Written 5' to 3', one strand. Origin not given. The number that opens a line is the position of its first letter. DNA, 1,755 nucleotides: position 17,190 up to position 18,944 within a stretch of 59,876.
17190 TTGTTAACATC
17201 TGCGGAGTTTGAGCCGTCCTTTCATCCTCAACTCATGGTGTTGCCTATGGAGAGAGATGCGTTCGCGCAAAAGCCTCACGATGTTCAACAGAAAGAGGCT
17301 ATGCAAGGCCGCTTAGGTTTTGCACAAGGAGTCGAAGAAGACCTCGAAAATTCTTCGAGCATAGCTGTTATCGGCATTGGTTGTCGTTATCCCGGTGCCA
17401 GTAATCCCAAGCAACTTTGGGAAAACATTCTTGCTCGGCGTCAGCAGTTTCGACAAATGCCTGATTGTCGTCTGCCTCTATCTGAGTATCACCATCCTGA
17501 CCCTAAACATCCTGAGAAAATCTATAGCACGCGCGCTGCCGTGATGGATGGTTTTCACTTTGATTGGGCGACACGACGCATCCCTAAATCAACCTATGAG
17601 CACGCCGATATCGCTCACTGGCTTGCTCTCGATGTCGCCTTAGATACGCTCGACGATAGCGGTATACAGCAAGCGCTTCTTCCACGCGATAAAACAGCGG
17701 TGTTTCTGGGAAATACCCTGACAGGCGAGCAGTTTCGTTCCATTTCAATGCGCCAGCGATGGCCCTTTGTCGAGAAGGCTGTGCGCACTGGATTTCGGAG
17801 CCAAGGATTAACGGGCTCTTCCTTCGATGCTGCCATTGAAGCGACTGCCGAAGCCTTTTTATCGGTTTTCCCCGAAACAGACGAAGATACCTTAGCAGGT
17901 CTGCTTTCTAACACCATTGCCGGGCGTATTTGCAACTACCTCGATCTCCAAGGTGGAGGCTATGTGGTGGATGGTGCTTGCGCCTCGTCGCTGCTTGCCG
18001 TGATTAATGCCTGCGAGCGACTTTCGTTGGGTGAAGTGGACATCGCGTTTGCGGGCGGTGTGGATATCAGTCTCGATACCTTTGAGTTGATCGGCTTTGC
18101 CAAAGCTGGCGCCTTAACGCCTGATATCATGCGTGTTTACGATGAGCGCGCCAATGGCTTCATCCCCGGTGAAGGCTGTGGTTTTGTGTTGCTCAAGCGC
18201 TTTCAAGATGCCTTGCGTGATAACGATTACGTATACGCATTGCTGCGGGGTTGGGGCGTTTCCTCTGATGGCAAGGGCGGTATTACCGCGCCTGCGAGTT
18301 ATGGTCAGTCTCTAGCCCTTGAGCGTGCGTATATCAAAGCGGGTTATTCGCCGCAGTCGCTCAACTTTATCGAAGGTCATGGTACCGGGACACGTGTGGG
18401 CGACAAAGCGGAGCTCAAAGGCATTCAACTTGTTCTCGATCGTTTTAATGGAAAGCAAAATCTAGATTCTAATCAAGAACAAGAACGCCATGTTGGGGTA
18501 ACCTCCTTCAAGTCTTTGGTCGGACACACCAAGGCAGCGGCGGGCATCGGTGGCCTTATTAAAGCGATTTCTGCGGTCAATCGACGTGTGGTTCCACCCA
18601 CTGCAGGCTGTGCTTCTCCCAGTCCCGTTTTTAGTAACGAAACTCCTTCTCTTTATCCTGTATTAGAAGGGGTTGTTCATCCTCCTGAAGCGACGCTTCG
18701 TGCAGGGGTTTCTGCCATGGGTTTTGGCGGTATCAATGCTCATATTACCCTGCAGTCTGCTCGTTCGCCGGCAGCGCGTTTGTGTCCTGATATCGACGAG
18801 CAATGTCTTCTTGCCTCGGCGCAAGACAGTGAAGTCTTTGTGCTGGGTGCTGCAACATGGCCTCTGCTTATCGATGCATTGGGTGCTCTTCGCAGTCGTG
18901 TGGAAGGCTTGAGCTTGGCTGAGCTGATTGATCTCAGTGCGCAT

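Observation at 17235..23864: Enediyne-type PKS (KS-AT-ACP-KR-DH-PPTase) with no enediyne cassette and no thioesterase in reach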

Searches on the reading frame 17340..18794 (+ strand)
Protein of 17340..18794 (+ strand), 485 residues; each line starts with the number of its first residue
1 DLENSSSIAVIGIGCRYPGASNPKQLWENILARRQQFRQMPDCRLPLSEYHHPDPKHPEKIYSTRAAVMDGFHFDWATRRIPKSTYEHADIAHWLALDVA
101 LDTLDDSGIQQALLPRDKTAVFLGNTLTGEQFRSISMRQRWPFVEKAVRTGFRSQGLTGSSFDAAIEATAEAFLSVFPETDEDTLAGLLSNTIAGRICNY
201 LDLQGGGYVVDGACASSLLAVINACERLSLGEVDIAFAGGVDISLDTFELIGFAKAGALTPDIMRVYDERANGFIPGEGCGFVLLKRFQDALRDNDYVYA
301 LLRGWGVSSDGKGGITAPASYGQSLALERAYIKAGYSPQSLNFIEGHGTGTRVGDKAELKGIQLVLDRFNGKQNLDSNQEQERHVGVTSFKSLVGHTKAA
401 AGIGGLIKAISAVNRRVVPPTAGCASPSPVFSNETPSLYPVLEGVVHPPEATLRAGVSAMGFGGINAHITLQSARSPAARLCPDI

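Call 55: search_dna_similar(query=window:17340-18794:+, collection=plasmids, mode=protein, max_rows=45, max_evalue=1e-15, rows=spread)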
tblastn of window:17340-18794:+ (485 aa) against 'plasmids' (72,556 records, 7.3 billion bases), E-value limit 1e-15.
In 4 record(s) the limit of 40 matching pieces per record was reached: places in those records are undercounted.
Records with a match: 1241; places in all: 3992; records where one place covers at least 80% of the query: 594.
Best place of each record, by identity: <60% 1241.
By first word of the organism name: Streptomyces 242; Salmonella 177; Ralstonia 124; Rhizobium 102; Sinorhizobium 81; Bacillus 66; Burkholderia 57; Pantoea 44; Klebsiella 36; Agrobacterium 19; and 106 more.
By predicted mobility (MOB-suite, as given by PLSDB): non-mobilizable 613; conjugative 400; mobilizable 228.
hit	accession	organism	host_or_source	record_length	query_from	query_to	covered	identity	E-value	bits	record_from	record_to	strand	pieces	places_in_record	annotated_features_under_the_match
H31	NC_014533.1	Gloeothece verrucosa PCC 7822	fresh water in rice field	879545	3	485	100%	58.2%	2e-171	542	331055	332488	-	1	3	type I polyketide synthase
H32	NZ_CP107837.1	Streptomyces sp. NBC_00523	-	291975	6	474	97%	47.7%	7e-123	402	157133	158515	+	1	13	type I polyketide synthase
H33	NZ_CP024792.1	Nostoc flagelliforme CCNUN1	cell culture,desert soil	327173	8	476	97%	35.5%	6e-68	243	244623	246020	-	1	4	type I polyketide synthase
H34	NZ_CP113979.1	Ralstonia pseudosolanacearum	Cucurbita maxima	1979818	8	479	97%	32.5%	3e-42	168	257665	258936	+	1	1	none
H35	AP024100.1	Ralstonia solanacearum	-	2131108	8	479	97%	32.3%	5e-42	167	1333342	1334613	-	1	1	non-ribosomal peptide synthetase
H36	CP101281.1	Burkholderia sp. FXe9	bacteria,soil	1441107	8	483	98%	32.0%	2e-46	180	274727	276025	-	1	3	phosphopantetheine-binding protein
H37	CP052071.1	Ralstonia solanacearum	tomato,cell culture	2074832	12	479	96%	32.1%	2e-44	174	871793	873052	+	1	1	none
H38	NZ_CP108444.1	Streptomyces sp. NBC_01276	-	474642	6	477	97%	31.6%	3e-42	168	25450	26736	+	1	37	beta-ketoacyl synthase N-terminal-like domain-containing protein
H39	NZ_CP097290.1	Streptomyces durmitorensis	whole organism,soil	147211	8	474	96%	31.4%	1e-42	169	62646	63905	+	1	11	type I polyketide synthase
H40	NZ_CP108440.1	Streptomyces sp. NBC_01278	-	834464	4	472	97%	30.9%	9e-35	146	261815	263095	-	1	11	type I polyketide synthase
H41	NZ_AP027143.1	Methylocystis iwaonis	-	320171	8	471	96%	30.9%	3e-44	174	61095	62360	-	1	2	none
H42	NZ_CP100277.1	Burkholderia glumae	cell culture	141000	8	473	96%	30.7%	2e-37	154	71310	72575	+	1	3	type I polyketide synthase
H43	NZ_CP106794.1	Streptomyces cynarae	microorganism,rhizosphere soil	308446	8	474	96%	30.5%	2e-33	142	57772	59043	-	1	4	type I polyketide synthase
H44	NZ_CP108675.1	Streptomyces sp. NBC_01022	-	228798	8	472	96%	30.4%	8e-38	155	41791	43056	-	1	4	type I polyketide synthase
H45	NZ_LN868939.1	Nocardia farcinica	not known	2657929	8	483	98%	29.7%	3e-41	165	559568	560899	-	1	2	none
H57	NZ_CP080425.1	Salmonella enterica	poultry meat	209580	184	473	60%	35.0%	1e-29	130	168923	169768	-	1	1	irp1: yersiniabactin polyketide synthase HMWP1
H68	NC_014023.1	Priestia megaterium QM B1551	-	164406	187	472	59%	29.3%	2e-22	108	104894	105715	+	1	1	fabF: beta-ketoacyl-ACP synthase II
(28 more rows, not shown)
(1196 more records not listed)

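Call 56: get_annotated_region(hit=H33, flank=6000)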
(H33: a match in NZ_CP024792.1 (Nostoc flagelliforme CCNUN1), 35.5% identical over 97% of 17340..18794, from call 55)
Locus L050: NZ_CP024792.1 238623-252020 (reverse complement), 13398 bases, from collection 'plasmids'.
description: Nostoc flagelliforme CCNUN1 plasmid pNFSY07, complete sequence
organism: Nostoc flagelliforme CCNUN1 (NCBI taxid 2038116)
taxonomy: Bacteria; Cyanobacteriota; Cyanophyceae; Nostocales; Nostocaceae; Nostoc; Nostoc flagelliforme; Nostoc flagelliforme CCNUN1
host: -; source: cell culture,desert soil; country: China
typing (MOB-suite, as given by PLSDB): non-mobilizable
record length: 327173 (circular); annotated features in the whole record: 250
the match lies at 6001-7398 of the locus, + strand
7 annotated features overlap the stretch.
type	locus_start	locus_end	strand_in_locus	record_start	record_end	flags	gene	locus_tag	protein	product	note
CDS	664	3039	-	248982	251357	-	-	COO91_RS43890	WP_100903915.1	CHASE2 domain-containing protein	-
CDS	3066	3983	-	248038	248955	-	-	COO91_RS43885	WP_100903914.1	DUF1822 family protein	-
CDS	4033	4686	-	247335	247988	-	-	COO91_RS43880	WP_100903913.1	hypothetical protein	-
CDS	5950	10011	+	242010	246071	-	-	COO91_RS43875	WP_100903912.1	type I polyketide synthase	-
CDS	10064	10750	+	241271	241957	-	-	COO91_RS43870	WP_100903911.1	hypothetical protein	-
CDS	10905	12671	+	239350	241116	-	-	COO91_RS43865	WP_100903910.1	SDR family NAD(P)-dependent oxidoreductase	-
CDS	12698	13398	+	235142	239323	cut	-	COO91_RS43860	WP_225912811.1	PfaB family protein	-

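Call 57: get_annotated_region(hit=H36, flank=100)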
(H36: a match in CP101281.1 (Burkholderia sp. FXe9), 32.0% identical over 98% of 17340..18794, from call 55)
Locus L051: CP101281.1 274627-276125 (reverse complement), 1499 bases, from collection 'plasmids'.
description: Burkholderia sp. FXe9 plasmid unnamed1, complete sequence
organism: Burkholderia sp. FXe9 (NCBI taxid 2962884)
taxonomy: Bacteria; Pseudomonadota; Betaproteobacteria; Burkholderiales; Burkholderiaceae; Burkholderia; Burkholderia sp. FXe9
host: -; source: bacteria,soil; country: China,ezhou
typing (MOB-suite, as given by PLSDB): non-mobilizable
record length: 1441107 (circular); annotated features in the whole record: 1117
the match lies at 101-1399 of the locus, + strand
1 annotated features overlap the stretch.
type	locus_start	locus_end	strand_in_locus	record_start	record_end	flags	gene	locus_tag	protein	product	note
CDS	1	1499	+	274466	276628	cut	-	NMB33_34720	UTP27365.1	phosphopantetheine-binding protein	-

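Call 58: get_annotated_region(hit=H39, flank=100)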
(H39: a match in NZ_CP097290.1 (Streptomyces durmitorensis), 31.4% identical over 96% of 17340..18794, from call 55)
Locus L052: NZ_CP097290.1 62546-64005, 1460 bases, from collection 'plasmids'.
description: Streptomyces durmitorensis strain MS405 plasmid p1, complete sequence
organism: Streptomyces durmitorensis (NCBI taxid 319947)
taxonomy: Bacteria; Actinomycetota; Actinomycetes; Kitasatosporales; Streptomycetaceae; Streptomyces; Streptomyces durmitorensis
host: -; source: whole organism,soil; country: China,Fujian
typing (MOB-suite, as given by PLSDB): non-mobilizable; replicon rep_cluster_1910
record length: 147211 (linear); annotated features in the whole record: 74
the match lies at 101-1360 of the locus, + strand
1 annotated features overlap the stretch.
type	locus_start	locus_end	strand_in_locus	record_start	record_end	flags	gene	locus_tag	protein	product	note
CDS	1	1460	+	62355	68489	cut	-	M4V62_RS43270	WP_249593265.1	type I polyketide synthase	-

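Call 59: get_annotated_region(hit=H57, flank=700)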
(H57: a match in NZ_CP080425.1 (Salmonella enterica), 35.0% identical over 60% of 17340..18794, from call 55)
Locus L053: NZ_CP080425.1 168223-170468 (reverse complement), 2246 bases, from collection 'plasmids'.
description: Salmonella enterica subsp. enterica serovar Heidelberg strain 363.78 plasmid pSH-363.78, complete sequence
organism: Salmonella enterica (NCBI taxid 611)
taxonomy: Bacteria; Pseudomonadota; Gammaproteobacteria; Enterobacterales; Enterobacteriaceae; Salmonella; Salmonella enterica
host: -; source: poultry meat; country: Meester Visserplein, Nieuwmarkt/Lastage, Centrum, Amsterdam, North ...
typing (MOB-suite, as given by PLSDB): conjugative; replicon IncC; relaxase MOBH,MOBH,MOBP; mating-pair formation MPF_F
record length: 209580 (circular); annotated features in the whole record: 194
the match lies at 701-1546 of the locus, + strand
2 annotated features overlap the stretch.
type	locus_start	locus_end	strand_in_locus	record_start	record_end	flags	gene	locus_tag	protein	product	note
CDS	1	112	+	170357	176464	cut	irp2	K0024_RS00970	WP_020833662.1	yersiniabactin non-ribosomal peptide synthetase HMWP2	-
CDS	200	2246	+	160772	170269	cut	irp1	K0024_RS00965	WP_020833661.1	yersiniabactin polyketide synthase HMWP1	-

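Call 60: get_annotated_region(hit=H68, flank=700)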
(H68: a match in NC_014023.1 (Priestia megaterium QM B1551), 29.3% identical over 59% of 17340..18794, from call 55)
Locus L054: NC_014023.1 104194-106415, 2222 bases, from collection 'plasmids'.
description: Priestia megaterium QM B1551 plasmid pBM700, complete sequence
organism: Priestia megaterium QM B1551 (NCBI taxid 545693)
taxonomy: Bacteria; Bacillota; Bacilli; Bacillales; Bacillaceae; Priestia; Priestia megaterium; Priestia megaterium QM B1551
host: -; source: -; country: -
typing (MOB-suite, as given by PLSDB): non-mobilizable; replicon rep_cluster_385
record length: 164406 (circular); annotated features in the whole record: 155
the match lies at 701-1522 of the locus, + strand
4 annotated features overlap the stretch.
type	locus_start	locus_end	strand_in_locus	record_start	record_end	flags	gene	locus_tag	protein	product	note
CDS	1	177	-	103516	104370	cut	-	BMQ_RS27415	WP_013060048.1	helix-turn-helix transcriptional regulator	-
CDS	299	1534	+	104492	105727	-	fabF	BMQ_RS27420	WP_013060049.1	beta-ketoacyl-ACP synthase II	GO:0006633 - fatty acid biosynthetic process [Evidence IEA]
CDS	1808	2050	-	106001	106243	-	-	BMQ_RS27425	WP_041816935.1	hypothetical protein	-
CDS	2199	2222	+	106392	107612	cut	-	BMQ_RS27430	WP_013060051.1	DNA repair protein MucB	-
